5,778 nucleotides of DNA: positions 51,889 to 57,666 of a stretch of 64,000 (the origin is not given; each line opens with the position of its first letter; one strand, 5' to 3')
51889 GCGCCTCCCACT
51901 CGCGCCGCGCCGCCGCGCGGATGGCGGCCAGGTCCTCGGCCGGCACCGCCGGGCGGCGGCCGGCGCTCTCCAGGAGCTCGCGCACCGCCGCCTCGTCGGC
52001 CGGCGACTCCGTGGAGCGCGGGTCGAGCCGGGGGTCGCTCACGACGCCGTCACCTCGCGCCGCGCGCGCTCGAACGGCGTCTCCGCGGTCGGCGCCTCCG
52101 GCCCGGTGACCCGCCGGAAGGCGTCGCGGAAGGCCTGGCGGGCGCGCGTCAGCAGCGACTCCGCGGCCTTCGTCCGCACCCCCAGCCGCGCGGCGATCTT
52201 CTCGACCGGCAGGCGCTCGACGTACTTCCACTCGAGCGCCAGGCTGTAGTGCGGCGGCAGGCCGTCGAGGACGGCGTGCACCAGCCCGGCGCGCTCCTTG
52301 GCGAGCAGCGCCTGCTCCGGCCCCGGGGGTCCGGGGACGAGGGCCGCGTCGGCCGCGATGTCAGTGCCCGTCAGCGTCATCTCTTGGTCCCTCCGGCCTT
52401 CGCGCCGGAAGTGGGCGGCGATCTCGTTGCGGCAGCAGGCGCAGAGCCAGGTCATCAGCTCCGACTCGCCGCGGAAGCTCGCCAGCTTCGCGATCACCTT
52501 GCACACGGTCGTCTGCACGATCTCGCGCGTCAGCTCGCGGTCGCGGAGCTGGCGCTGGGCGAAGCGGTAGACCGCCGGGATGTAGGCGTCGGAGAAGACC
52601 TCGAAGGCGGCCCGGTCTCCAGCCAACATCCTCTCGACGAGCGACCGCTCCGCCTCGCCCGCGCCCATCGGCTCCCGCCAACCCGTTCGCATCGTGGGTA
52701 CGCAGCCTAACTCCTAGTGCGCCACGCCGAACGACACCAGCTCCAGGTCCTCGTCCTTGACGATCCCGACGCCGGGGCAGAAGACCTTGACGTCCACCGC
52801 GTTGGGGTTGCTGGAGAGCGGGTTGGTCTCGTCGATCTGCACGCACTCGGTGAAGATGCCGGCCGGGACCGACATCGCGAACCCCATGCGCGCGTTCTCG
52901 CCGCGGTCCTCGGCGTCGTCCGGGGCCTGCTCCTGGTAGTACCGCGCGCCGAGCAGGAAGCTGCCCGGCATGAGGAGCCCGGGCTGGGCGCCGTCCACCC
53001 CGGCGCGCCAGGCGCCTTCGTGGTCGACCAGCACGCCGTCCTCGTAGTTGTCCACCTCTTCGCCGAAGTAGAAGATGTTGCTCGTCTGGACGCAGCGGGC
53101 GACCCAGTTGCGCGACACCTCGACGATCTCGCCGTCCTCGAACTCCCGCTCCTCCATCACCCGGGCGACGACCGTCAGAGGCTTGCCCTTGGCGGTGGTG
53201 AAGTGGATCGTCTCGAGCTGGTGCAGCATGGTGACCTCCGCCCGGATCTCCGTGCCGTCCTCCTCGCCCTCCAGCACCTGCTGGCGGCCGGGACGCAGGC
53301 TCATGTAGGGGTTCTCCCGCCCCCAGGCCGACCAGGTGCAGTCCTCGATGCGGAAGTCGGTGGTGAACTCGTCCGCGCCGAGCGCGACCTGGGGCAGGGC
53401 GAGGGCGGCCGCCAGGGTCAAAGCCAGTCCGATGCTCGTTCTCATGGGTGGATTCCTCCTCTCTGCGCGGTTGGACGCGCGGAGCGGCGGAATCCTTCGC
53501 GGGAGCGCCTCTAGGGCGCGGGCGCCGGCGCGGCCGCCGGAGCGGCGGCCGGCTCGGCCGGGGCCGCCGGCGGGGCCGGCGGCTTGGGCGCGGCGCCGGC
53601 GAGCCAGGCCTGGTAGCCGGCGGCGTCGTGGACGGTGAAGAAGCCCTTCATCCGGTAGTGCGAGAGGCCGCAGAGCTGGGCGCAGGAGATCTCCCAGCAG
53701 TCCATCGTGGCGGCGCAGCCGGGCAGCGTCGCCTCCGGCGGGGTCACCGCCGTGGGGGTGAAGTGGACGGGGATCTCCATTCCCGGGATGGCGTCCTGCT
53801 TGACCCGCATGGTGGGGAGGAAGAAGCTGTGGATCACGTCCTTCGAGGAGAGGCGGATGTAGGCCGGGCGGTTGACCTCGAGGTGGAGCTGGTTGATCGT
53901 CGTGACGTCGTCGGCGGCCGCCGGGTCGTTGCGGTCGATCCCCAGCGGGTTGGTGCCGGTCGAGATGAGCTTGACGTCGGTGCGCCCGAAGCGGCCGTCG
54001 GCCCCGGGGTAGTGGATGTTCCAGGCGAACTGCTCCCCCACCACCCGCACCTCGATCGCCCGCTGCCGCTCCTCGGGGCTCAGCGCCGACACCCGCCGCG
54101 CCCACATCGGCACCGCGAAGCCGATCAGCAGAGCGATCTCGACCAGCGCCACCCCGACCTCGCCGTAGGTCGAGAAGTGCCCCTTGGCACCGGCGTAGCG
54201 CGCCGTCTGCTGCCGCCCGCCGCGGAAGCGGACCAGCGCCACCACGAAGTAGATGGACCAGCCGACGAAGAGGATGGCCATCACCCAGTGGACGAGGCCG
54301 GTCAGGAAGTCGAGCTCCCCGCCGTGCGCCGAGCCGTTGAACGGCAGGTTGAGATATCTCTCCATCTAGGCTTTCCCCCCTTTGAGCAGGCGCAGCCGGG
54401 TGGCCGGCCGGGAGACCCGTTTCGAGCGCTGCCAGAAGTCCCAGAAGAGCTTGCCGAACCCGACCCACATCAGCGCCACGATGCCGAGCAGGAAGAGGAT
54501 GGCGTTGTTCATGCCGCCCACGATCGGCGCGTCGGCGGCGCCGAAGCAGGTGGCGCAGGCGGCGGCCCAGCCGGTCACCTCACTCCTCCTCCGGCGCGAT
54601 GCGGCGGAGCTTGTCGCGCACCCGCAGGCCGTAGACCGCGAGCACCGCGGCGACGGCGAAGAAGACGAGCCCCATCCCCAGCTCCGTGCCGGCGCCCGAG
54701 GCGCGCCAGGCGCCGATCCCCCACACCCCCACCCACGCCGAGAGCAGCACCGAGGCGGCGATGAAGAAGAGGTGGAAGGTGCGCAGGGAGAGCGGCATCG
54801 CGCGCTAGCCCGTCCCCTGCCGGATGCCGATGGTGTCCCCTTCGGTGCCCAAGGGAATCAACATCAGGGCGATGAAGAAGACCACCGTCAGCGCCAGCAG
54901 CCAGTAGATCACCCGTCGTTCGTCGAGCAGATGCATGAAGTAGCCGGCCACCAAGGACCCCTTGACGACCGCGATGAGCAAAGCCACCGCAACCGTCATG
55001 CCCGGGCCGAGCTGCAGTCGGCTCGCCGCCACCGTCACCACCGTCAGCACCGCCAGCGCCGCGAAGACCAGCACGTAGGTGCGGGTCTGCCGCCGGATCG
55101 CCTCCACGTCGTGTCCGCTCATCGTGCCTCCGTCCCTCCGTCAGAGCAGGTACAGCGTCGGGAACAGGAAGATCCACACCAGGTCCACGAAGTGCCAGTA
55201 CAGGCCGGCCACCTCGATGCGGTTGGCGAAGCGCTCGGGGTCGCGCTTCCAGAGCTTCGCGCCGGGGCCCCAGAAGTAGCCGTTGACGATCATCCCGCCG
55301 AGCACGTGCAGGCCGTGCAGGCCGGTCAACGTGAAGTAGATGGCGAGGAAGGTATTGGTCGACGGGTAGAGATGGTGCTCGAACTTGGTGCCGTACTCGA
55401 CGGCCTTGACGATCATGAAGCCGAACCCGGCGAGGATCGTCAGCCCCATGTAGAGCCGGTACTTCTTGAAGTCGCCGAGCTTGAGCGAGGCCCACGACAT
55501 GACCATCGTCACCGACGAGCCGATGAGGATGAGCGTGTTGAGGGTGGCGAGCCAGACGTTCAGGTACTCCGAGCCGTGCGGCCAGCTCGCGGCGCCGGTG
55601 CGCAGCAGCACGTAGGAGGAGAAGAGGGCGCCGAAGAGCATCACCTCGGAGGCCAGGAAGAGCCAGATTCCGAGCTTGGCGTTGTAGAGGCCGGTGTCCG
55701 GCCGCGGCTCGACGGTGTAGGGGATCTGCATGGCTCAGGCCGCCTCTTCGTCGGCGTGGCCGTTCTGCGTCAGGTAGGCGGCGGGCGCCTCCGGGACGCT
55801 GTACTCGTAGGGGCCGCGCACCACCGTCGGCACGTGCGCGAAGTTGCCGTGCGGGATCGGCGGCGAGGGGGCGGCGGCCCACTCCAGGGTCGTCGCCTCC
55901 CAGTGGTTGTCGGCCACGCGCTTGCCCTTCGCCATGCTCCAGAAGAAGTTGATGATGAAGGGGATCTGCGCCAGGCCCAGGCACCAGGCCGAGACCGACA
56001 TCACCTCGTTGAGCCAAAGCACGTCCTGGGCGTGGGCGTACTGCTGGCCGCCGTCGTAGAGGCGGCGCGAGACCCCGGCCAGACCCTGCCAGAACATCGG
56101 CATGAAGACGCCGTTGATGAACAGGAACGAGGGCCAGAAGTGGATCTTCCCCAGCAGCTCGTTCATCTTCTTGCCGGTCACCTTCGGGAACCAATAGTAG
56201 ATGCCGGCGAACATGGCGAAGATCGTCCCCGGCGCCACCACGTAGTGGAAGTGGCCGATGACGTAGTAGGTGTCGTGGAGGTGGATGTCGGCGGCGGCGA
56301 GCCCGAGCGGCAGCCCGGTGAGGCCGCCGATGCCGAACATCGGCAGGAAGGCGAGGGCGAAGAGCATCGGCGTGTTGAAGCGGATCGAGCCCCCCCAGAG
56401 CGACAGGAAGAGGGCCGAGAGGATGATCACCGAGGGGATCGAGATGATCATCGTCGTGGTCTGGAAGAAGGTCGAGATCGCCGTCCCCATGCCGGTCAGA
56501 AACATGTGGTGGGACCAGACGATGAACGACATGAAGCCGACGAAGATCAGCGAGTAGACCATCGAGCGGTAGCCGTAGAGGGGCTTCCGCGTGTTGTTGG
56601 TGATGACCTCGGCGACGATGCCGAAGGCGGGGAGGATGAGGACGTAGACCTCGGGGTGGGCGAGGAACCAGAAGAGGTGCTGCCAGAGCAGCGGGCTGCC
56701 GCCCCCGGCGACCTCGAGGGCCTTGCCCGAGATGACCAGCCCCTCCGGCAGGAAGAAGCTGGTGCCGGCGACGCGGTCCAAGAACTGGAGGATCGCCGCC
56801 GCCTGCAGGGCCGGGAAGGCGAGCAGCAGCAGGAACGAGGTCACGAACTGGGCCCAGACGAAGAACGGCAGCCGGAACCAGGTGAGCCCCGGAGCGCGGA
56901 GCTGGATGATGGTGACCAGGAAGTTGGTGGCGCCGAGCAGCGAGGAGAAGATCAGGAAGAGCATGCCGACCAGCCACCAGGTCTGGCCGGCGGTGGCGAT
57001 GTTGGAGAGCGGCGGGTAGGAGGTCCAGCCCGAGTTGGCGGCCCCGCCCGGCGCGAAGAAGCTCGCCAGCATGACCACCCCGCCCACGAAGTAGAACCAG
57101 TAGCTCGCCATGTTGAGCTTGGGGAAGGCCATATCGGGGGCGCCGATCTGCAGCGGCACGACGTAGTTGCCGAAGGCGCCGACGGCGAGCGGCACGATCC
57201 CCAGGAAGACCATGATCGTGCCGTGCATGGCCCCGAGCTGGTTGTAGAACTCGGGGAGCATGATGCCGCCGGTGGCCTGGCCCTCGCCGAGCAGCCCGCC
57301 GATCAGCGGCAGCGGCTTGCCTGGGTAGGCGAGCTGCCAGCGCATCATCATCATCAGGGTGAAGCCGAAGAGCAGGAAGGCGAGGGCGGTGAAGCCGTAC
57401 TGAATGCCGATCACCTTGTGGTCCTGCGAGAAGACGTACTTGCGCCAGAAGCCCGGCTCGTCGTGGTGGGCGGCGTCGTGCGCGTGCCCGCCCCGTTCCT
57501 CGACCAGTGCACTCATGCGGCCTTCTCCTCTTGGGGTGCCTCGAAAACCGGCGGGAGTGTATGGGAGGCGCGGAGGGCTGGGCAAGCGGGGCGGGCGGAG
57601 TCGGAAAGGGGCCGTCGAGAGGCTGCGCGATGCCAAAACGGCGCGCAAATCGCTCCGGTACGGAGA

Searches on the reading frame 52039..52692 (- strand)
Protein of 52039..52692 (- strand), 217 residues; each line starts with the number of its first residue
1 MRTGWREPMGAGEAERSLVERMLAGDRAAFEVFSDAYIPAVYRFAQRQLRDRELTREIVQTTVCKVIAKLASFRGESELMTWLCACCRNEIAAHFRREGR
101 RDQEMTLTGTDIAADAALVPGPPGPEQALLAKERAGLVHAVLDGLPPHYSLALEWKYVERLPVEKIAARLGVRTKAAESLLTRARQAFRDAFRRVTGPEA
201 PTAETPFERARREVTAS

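Call 8: search_protein_families(library=pfam, proteins=[window:52039-52692:-])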
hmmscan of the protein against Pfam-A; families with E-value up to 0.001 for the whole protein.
window:52039-52692:- (217 aa): 2 families
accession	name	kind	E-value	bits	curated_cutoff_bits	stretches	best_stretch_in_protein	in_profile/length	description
PF04542.20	Sigma70_r2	-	3.8e-10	39.8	24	1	35-101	3-71/71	Sigma-70 region 2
PF08281.18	Sigma70_r4_2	-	1.5e-09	37.8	25.7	1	137-187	3-53/54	Sigma-70, region 4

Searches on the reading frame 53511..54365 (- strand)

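Call 8: search_protein_families(library=pfam, proteins=[window:53511-54365:-])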
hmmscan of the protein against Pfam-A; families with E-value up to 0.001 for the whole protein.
window:53511-54365:- (284 aa): 1 family
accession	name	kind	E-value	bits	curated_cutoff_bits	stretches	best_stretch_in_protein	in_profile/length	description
PF00116.26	COX2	-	5.7e-07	29.9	22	1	106-196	3-84/120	Cytochrome C oxidase subunit II, periplasmic domain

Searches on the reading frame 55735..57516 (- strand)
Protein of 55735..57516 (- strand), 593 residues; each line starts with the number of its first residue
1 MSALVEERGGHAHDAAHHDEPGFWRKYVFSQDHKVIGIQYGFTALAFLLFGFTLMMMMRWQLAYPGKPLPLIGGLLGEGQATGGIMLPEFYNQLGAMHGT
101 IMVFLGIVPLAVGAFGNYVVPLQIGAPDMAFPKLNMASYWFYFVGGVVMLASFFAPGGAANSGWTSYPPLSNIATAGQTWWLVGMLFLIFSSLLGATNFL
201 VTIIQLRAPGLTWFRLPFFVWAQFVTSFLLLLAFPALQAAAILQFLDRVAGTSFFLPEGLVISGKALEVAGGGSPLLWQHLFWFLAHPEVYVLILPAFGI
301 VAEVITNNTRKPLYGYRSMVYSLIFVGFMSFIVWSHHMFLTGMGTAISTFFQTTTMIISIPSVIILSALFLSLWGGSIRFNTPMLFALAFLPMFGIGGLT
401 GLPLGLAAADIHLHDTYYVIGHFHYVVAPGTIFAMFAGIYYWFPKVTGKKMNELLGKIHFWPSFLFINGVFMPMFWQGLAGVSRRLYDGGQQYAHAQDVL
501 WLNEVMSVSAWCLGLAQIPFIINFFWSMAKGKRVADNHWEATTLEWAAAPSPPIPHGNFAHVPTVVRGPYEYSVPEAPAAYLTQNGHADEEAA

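Call 8: search_protein_families(library=pfam, proteins=[window:55735-57516:-])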
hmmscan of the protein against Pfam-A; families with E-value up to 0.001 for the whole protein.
window:55735-57516:- (593 aa): 1 family
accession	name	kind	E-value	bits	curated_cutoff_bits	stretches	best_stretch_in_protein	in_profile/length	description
PF00115.25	COX1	-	1.9e-137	459.1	34.8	1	36-510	2-434/436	Cytochrome C and Quinol oxidase polypeptide I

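Call 14: find_related_loci(query=window:55735-57516:-, collection=genome_contigs, flank=10000)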
Query window:55735-57516:- (593 aa) in genome_contigs; peptide patterns used: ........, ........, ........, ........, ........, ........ (x = any residue, [..] = any of these).
600 stretches matched a pattern (row limit reached: there are more); 600 encode a relative of the query (tblastn E <= 1e-3); the best 80 are kept; 80 distinct loci.
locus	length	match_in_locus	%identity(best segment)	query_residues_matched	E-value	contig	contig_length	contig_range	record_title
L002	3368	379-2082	75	11-585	0e+0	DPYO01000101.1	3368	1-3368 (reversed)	MAG TPA_asm: Candidatus Neomarinimicrobiota bacterium isolate UBA8229 contig_49330, whole genome shotgun sequence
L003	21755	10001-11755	73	7-593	0e+0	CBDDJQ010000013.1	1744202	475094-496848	MAG: Vicinamibacterales bacterium isolate 129384ec-5128-4c8d-99b8-9bb019431b25 genome assembly, contig: contig_13, whole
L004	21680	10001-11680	78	23-584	0e+0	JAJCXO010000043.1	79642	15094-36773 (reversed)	MAG: Acidobacteriota bacterium isolate OFTM223 OFTM223_42, whole genome shotgun sequence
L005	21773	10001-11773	70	1-577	0e+0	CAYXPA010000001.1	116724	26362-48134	MAG TPA_asm: uncultured Verrucomicrobiota bacterium isolate binchicken_co107_206 genome assembly, contig: NODE_359_lengt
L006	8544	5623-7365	76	6-591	0e+0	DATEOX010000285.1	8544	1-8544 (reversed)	MAG TPA_asm: Thermoanaerobaculia bacterium isolate SMAG_U9006 k141_2171068, whole genome shotgun sequence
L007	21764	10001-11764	74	7-584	0e+0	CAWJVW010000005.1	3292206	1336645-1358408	MAG: uncultured Acidobacteriota bacterium isolate MFD09206.bin.1.2 genome assembly, contig: contig_2535, whole genome sh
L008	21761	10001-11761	75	7-592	0e+0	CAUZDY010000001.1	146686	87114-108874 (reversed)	MAG: Vicinamibacteria bacterium isolate CB27_Tmax.49 genome assembly, contig: Ga0310121_10000018, whole genome shotgun s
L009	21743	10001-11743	75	3-585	0e+0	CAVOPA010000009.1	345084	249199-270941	MAG: Vicinamibacteria bacterium isolate MFD00392.bin.1.420 genome assembly, contig: contig_28503, whole genome shotgun s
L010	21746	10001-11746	73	2-585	0e+0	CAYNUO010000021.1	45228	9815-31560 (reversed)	MAG TPA_asm: uncultured Bifidobacteriaceae bacterium isolate SRP150892_co2_2 genome assembly, contig: NODE_903_length_45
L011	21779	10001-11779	72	7-592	0e+0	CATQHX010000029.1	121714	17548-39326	MAG: Vicinamibacterales bacterium isolate b531ce64-1057-46bd-a004-e227214a256a genome assembly, contig: contig_29, whole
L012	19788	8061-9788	75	7-584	0e+0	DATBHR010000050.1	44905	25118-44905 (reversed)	MAG TPA_asm: Vicinamibacterales bacterium isolate SMAG_U3873 k141_1011987, whole genome shotgun sequence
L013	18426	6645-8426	68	14-591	0e+0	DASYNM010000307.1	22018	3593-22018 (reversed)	MAG TPA_asm: Verrucomicrobiia bacterium isolate SMAG_U4403 k141_5254474, whole genome shotgun sequence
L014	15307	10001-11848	70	11-585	0e+0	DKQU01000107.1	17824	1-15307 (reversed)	MAG TPA_asm: Candidatus Marinimicrobia bacterium UBA7300 UBA7300_contig_487, whole genome shotgun sequence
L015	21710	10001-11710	71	11-585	0e+0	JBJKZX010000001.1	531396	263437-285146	MAG: Candidatus Neomarinimicrobiota bacterium isolate LRMED-177 Marinisomatales-LRMED-177-C1, whole genome shotgun seque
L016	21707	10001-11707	74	22-592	0e+0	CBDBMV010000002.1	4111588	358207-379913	MAG: Vicinamibacterales bacterium isolate 2187f636-645f-436b-8049-49ee8fb927be genome assembly, contig: contig_2, whole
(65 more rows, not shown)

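Call 29: find_homologous_proteins(query=window:55735-57516:-, max_evalue=1e-100)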
Query window:55735-57516:- (593 aa): 8000 proteins with E <= 1e-100 among 8000 candidates; the best 120 are listed.
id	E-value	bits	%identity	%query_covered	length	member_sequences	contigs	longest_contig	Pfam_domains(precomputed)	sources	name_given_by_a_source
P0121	0.0e+0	1354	100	100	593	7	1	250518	PF00115.26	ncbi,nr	ncbi:MAG TPA: cbb3-type cytochrome c oxidase subunit I [Thermoanaerobaculia bacterium]|nr:cbb3-type 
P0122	0.0e+0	1342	99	100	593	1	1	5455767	PF00115.26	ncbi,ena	-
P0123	0.0e+0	1319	97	100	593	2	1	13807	PF00115.26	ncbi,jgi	ncbi:MAG TPA: cbb3-type cytochrome c oxidase subunit I [Thermoanaerobaculia bacterium]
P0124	0.0e+0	1314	96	100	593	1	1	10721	PF00115.26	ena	-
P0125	0.0e+0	1238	90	100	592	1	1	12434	PF00115.26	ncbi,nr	ncbi:MAG TPA: cbb3-type cytochrome c oxidase subunit I [Thermoanaerobaculia bacterium]|nr:cbb3-type 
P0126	0.0e+0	1188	88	100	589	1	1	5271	PF00115.26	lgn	-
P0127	0.0e+0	1185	88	100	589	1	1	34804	PF00115.26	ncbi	-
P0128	0.0e+0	1114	83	98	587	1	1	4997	PF00115.26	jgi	jgi:cytochrome c oxidase subunit I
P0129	0.0e+0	1096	82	99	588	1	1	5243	PF00115.26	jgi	jgi:cytochrome c oxidase subunit 1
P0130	0.0e+0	1093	83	96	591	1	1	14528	PF00115.26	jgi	jgi:cytochrome c oxidase subunit I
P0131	0.0e+0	1092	81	100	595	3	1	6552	PF00115.26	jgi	jgi:cytochrome c oxidase subunit I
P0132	0.0e+0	1091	81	100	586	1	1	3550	PF00115.26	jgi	jgi:cytochrome c oxidase subunit 1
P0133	0.0e+0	1091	81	99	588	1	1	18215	PF00115.26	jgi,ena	-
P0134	0.0e+0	1090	81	98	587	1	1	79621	PF00115.26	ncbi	-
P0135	0.0e+0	1088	81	99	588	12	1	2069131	PF00115.26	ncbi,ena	-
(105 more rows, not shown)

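Call 30: find_encoding_contigs(protein=P0122, flank=10000, max_places=3)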
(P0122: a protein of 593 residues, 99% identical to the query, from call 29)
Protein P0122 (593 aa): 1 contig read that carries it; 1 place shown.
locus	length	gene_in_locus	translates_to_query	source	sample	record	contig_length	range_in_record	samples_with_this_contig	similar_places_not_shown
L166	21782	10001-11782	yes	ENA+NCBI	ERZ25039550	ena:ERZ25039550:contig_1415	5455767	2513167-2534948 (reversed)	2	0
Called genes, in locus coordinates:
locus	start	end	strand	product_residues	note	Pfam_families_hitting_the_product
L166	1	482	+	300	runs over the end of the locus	PF01040:UbiA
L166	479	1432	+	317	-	PF00005:ABC_tran, PF13304:AAA_21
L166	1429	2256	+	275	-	PF01061:ABC2_membrane, PF12698:ABC2_membrane_3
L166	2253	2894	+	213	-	PF02630:SCO1-SenC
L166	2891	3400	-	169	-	PF00023:Ank (faint)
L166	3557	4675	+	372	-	PF07730:HisKA_3, PF02518:HATPase_c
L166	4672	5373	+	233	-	PF00072:Response_reg, PF08281:Sigma70_r4_2 (faint), PF00196:GerE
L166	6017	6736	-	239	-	-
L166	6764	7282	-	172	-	PF02276:CytoC_RC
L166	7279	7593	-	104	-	PF13744:HTH_37 (weak), PF13560:HTH_31 (weak)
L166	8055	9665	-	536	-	-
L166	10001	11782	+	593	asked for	PF00115:COX1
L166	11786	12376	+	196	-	PF00510:COX3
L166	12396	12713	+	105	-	PF03626:COX4_pro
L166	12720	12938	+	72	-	-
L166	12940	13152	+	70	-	-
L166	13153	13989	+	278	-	PF00116:COX2 (weak)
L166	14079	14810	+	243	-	-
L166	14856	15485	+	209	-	PF04542:Sigma70_r2, PF08281:Sigma70_r4_2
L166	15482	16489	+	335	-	PF04773:FecR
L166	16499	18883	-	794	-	PF00593:TonB_dep_Rec_b-barrel, PF25183:OMP_b-brl_4 (faint)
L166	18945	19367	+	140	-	PF04238:DUF420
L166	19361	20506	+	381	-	PF04892:VanZ-LLP1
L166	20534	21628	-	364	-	PF01336:tRNA_anti-codon (weak), PF07514:TraI_2 (weak), PF01966:HD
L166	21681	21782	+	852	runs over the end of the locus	PF17957:Big_7 (faint), PF00092:VWA, PF13519:VWA_2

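Call 31: find_encoding_contigs(protein=P0124, flank=10000, max_places=3)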
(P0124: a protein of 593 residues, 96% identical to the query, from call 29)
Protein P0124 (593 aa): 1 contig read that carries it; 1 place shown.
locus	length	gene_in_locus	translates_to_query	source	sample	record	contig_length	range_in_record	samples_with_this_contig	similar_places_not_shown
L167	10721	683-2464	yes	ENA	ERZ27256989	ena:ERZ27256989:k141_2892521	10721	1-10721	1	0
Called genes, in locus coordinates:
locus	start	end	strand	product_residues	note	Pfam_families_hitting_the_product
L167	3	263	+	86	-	?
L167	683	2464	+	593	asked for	PF00115:COX1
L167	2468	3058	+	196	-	PF00510:COX3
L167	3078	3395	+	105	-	PF03626:COX4_pro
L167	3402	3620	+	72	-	-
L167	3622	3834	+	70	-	-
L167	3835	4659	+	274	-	PF00116:COX2 (weak)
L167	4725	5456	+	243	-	-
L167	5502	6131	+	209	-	PF04542:Sigma70_r2, PF08281:Sigma70_r4_2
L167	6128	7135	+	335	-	PF04773:FecR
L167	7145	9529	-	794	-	PF00593:TonB_dep_Rec_b-barrel, PF25183:OMP_b-brl_4 (faint)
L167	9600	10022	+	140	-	PF04238:DUF420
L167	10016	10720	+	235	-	?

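Call 32: find_encoding_contigs(protein=P0125, flank=10000, max_places=3)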
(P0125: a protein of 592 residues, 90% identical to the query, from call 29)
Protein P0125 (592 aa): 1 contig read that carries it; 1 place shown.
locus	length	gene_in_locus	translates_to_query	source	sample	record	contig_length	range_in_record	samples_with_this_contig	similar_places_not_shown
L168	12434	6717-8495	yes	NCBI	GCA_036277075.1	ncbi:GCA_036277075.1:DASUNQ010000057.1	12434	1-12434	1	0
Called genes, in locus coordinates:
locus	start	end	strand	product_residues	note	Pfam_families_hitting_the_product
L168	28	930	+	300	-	PF01040:UbiA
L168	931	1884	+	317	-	PF00005:ABC_tran, PF13304:AAA_21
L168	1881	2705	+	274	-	PF01061:ABC2_membrane, PF12698:ABC2_membrane_3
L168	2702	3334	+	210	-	PF02630:SCO1-SenC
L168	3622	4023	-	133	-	-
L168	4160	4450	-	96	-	PF15731:MqsA_antitoxin, PF13560:HTH_31, PF01381:HTH_3 (weak)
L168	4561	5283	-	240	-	-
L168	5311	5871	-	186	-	PF02276:CytoC_RC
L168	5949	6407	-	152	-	-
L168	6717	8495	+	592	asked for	PF00115:COX1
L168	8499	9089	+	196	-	PF00510:COX3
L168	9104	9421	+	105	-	PF03626:COX4_pro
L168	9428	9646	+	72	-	-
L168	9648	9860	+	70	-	-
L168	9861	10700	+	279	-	-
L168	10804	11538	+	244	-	-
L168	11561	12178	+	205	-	PF04542:Sigma70_r2, PF08281:Sigma70_r4_2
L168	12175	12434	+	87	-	?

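Call 33: find_encoding_contigs(protein=P0127, flank=10000, max_places=3)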
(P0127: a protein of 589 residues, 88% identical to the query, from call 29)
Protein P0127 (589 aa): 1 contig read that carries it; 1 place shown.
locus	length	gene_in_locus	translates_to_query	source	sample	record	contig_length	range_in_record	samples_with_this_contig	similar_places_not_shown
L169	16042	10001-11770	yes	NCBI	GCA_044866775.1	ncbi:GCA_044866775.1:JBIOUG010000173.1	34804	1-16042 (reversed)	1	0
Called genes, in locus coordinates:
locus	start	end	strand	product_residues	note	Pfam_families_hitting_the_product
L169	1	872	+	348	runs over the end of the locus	PF02628:COX15-CtaA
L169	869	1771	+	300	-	PF01040:UbiA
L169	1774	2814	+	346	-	PF00005:ABC_tran, PF13304:AAA_21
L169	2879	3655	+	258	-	PF01061:ABC2_membrane, PF12679:ABC2_membrane_2 (weak), PF12698:ABC2_membrane_3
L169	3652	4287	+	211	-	PF02630:SCO1-SenC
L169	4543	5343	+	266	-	-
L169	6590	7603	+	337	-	-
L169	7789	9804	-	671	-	PF01839:FG-GAP (faint), PF13517:FG-GAP_3, PF07593:UnbV_ASPIC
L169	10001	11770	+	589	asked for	PF00115:COX1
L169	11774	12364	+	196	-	PF00510:COX3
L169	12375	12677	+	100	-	PF03626:COX4_pro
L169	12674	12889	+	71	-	PF26606:SCO4848 (faint)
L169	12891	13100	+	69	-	-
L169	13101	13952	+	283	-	PF00116:COX2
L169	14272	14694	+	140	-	PF04238:DUF420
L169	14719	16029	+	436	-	PF04892:VanZ-LLP1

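Call 80: search_protein_families(library=pfam, proteins=[L166:8055-9665:-, L177:4708-5661:-, L168:5949-6407:-, L166:7279-7593:-, L169:4543-5343:+, L169:6590-7603:+], max_evalue=0.01)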
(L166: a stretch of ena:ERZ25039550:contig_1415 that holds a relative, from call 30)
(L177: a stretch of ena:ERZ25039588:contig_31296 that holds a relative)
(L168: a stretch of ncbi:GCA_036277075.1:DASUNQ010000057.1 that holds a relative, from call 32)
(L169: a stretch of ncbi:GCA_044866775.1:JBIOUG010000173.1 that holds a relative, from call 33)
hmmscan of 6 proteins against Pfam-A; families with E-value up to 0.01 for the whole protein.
L166:8055-9665:- (536 aa): 3 families
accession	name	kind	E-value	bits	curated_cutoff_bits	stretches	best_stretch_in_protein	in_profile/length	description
PF15902.12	Sortilin-Vps10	-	0.00042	19.7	33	0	179-297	2-111/446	Sortilin, neurotensin receptor 3,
PF13088.12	BNR_2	-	0.0033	17.2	31.4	0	134-242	87-201/277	BNR repeat-like domain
PF02012.26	BNR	-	0.0069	16.6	27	0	231-241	2-12/12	BNR/Asp-box repeat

L177:4708-5661:- (317 aa): 2 families
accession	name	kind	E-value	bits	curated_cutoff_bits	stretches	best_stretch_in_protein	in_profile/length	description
PF01934.22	HepT-like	-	0.0024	18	23.5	1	145-199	54-107/120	Ribonuclease HepT-like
PF13643.11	DUF4145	-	0.0094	16.4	23.1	0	117-201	11-87/88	Domain of unknown function (DUF4145)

L168:5949-6407:- (152 aa): 0 families

L166:7279-7593:- (104 aa): 3 families
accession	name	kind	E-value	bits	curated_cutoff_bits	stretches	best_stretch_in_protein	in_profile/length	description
PF13560.12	HTH_31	-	5e-07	30.4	27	1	31-90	5-63/64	Helix-turn-helix domain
PF13744.12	HTH_37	-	1.5e-06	28.4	27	1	30-88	21-78/80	Helix-turn-helix domain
PF01381.28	HTH_3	-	0.00016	22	23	1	32-63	1-32/55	Helix-turn-helix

L169:4543-5343:+ (266 aa): 0 families

L169:6590-7603:+ (337 aa): 0 families

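Call 81: search_protein_families(library=padloc, proteins=[L166:8055-9665:-, L177:4708-5661:-, L169:6590-7603:+], max_evalue=0.001)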
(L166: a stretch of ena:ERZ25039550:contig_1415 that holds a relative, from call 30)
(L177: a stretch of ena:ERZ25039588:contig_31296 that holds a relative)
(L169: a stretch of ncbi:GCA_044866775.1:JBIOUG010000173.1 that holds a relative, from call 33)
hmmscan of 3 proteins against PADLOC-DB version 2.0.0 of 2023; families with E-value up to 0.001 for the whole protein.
L166:8055-9665:- (536 aa): 0 families

L177:4708-5661:- (317 aa): 0 families

L169:6590-7603:+ (337 aa): 0 families
